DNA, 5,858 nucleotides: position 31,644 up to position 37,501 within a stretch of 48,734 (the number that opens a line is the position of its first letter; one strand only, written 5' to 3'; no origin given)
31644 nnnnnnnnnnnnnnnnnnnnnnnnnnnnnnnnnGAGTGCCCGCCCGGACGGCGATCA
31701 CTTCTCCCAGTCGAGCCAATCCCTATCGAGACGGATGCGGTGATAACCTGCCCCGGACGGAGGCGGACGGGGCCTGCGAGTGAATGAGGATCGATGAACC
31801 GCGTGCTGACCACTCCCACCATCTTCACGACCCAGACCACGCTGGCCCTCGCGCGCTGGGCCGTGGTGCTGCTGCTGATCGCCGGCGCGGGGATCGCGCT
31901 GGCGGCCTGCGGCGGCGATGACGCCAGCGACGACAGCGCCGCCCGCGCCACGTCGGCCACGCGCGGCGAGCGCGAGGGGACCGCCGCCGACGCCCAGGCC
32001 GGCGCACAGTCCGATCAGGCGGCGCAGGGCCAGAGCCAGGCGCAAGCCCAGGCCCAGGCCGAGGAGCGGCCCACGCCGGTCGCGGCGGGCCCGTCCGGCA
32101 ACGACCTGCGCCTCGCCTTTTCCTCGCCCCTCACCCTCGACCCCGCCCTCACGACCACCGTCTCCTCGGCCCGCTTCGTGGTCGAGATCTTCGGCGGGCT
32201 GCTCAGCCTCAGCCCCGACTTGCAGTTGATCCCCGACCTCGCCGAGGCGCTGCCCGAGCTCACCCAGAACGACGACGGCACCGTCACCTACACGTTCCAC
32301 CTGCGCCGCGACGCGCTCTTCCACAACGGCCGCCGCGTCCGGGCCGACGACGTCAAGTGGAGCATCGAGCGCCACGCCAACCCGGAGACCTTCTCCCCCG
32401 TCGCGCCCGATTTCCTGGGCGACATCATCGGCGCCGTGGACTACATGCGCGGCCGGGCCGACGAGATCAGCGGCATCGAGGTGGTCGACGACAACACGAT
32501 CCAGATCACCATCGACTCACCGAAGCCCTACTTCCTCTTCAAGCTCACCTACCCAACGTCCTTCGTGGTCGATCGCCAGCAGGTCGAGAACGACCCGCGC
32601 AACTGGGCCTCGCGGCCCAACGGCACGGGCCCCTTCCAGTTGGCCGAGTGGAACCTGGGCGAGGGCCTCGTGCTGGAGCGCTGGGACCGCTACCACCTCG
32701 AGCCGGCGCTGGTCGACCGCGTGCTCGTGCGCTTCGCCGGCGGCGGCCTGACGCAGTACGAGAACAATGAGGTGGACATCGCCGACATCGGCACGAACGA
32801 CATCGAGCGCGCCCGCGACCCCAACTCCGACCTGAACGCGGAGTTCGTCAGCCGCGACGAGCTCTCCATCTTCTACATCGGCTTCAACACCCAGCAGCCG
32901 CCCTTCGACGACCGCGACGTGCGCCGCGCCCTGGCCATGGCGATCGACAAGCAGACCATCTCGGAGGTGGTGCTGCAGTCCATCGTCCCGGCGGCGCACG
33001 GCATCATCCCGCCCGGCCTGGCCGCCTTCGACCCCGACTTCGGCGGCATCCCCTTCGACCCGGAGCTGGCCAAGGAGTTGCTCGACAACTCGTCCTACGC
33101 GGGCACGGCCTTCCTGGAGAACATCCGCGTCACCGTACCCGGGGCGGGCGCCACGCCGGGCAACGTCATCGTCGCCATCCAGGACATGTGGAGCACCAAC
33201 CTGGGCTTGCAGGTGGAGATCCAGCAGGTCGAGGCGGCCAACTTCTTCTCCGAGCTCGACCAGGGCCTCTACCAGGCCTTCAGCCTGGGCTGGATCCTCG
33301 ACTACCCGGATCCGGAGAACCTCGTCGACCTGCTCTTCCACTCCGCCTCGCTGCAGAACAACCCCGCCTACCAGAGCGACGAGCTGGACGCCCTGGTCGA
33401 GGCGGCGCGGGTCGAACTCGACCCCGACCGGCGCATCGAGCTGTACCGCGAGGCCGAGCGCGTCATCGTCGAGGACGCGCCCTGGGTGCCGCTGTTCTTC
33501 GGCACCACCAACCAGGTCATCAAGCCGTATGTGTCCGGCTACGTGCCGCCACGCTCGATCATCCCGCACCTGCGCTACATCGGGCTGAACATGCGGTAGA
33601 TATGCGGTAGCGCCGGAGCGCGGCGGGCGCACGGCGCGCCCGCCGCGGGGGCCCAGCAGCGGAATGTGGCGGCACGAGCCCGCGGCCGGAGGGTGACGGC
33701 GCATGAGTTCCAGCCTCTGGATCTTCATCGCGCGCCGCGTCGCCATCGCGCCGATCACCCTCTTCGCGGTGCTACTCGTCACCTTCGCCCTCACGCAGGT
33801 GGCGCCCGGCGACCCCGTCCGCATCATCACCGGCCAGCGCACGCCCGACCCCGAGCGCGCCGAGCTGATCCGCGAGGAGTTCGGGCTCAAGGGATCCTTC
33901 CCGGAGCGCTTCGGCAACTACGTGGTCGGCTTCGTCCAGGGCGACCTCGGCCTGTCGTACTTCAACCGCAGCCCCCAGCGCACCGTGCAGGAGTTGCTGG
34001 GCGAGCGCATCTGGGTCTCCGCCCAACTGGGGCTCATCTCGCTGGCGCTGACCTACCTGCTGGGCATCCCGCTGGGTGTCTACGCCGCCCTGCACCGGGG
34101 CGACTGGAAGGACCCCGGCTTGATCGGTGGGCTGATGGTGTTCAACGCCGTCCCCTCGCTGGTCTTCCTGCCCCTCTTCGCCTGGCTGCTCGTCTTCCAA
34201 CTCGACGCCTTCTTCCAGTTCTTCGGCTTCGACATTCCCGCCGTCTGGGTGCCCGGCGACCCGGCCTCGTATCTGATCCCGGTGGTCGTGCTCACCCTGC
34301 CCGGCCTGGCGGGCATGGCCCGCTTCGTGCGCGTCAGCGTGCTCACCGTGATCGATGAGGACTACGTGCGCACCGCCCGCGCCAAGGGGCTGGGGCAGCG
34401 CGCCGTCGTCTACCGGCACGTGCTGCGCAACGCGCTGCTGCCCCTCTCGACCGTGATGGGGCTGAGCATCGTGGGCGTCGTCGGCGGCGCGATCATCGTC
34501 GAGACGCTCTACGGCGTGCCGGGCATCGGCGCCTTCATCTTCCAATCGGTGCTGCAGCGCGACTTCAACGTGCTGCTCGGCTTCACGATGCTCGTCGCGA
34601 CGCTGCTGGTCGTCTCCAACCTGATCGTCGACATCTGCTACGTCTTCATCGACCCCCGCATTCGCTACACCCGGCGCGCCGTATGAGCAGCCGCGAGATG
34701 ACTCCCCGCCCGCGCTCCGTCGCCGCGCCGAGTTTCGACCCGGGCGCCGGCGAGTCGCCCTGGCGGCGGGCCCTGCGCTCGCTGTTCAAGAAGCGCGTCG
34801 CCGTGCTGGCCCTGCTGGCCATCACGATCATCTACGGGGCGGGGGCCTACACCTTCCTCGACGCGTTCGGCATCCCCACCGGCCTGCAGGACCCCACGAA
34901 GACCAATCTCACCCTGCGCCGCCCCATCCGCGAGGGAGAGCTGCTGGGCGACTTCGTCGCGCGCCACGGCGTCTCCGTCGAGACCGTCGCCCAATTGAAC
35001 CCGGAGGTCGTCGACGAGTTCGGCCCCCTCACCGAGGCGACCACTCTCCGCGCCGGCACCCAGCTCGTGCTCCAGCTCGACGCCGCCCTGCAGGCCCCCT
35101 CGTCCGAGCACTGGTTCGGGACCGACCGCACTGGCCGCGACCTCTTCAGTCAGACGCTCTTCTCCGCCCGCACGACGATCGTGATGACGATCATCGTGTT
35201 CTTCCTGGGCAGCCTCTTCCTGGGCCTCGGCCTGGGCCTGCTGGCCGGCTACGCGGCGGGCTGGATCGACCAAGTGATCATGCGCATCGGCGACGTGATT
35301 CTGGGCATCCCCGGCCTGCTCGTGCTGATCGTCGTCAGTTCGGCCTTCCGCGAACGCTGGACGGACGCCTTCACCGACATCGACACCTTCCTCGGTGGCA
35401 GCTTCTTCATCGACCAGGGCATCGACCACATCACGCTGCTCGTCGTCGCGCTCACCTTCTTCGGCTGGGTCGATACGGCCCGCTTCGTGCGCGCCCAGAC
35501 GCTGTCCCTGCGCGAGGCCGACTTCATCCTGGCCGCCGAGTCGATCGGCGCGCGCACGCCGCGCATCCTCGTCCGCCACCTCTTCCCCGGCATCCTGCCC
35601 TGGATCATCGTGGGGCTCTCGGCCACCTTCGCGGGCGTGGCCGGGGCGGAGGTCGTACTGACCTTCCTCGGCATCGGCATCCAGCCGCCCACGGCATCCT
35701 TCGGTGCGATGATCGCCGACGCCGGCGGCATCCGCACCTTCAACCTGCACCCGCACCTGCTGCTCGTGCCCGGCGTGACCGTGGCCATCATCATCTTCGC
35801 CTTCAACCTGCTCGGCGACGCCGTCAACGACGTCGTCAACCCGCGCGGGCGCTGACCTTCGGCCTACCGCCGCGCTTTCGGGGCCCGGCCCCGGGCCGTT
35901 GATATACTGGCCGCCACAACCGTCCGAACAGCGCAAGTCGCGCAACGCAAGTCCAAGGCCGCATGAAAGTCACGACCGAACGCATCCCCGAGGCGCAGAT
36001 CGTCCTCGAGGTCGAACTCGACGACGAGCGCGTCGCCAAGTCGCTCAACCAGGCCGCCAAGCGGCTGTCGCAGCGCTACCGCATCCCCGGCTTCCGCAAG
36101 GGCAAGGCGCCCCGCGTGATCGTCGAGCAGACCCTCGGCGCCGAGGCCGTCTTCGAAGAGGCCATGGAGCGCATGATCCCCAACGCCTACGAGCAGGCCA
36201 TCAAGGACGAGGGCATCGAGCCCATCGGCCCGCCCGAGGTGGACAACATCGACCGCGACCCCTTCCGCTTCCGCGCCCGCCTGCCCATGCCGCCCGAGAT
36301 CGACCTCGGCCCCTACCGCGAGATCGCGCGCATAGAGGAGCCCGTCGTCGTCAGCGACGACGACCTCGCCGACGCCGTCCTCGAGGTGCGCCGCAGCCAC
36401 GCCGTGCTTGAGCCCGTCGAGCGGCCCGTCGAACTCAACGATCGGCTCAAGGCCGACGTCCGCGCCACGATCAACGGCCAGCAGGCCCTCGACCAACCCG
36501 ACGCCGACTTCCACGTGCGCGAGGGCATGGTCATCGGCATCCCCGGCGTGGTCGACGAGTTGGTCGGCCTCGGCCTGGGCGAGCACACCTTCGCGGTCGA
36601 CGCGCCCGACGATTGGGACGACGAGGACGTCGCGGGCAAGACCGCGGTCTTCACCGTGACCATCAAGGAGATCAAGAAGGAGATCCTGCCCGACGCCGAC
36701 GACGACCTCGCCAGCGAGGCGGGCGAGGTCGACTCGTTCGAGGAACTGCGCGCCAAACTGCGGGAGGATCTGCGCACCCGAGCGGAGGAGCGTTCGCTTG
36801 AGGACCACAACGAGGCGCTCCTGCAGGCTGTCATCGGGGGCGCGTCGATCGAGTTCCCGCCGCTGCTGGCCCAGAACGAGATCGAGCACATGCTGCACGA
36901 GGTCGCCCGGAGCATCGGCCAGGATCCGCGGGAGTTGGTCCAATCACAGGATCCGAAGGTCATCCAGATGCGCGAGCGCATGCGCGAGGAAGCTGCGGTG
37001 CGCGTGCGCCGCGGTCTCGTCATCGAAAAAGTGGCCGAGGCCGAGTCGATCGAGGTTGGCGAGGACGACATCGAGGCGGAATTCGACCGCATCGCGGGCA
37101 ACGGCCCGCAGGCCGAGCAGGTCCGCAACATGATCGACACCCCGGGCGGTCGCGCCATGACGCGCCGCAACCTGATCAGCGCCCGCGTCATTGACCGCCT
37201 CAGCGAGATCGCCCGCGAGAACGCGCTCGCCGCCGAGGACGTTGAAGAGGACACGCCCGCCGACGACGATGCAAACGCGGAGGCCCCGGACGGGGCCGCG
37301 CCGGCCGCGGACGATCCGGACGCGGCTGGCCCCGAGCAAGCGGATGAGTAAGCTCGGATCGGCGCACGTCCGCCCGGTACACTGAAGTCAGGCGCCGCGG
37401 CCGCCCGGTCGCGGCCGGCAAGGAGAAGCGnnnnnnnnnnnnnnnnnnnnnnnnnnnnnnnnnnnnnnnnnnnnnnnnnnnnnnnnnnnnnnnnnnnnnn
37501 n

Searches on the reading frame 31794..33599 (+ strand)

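Call 20: search_protein_families(library=pfam, proteins=[window:31794-33599:+], max_evalue=0.00001)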
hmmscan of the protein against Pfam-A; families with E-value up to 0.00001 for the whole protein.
window:31794-33599:+ (601 aa): 1 family
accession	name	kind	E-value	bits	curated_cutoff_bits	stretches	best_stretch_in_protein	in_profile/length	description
PF00496.27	SBP_bac_5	-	2.9e-77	260.7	32.4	1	145-519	2-365/368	Bacterial extracellular solute-binding proteins, family 5 Middle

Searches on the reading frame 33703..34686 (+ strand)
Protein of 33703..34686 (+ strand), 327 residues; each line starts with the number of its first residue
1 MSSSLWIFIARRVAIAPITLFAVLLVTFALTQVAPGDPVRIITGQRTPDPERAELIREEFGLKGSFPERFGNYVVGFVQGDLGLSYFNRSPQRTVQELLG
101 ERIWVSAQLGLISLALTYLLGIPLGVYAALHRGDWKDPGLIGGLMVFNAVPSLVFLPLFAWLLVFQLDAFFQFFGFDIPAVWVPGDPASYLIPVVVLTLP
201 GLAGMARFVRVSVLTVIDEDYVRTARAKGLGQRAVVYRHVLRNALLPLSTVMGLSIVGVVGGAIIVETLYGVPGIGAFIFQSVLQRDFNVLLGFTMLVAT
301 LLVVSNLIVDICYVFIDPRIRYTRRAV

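Call 51: search_protein_families(library=pfam, proteins=[window:33703-34686:+], max_evalue=0.001)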
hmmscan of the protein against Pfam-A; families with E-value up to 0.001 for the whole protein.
window:33703-34686:+ (327 aa): 2 families
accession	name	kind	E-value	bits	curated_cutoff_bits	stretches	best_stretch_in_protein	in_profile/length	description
PF00528.27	BPD_transp_1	-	1.6e-36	126.2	26.4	1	121-321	1-183/184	Binding-protein-dependent transport system inner membrane component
PF19300.4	BPD_transp_1_N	-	1.3e-09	38.7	23.8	1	8-80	4-75/114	Binding-prot-dependent transport system membrane comp, N-term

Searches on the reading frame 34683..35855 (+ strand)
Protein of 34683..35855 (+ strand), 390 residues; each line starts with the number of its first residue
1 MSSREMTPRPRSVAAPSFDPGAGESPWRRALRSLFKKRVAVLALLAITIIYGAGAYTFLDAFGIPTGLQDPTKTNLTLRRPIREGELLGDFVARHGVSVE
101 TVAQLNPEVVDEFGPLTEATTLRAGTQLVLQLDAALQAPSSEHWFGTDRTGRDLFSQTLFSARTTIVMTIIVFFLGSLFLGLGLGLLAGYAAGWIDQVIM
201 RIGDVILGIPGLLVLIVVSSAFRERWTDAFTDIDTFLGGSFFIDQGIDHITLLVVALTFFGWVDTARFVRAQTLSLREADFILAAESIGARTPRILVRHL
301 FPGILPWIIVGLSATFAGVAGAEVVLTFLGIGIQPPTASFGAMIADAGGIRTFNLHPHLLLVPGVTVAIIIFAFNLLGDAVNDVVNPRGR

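Call 51: search_protein_families(library=pfam, proteins=[window:34683-35855:+], max_evalue=0.001)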
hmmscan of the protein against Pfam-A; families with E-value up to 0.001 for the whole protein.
window:34683-35855:+ (390 aa): 2 families
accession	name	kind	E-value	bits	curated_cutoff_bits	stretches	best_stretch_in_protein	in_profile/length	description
PF00528.27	BPD_transp_1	-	7.2e-29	101.3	26.4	1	181-388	1-181/184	Binding-protein-dependent transport system inner membrane component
PF12911.12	OppC_N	-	0.00092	19.5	23.9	1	25-51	1-27/53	N-terminal TM domain of oligopeptide transport permease C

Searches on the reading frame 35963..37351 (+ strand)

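Call 51: search_protein_families(library=pfam, proteins=[window:35963-37351:+], max_evalue=0.001)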
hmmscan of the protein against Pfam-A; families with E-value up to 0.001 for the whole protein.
window:35963-37351:+ (462 aa): 2 families
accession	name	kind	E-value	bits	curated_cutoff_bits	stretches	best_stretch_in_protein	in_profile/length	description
PF05697.18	Trigger_N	-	6.1e-35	121.1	22.2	1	1-138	1-140/144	Bacterial trigger factor protein (TF)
PF05698.19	Trigger_C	-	2.3e-27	96.5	22.7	1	259-414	2-161/162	Bacterial trigger factor protein (TF) C-terminus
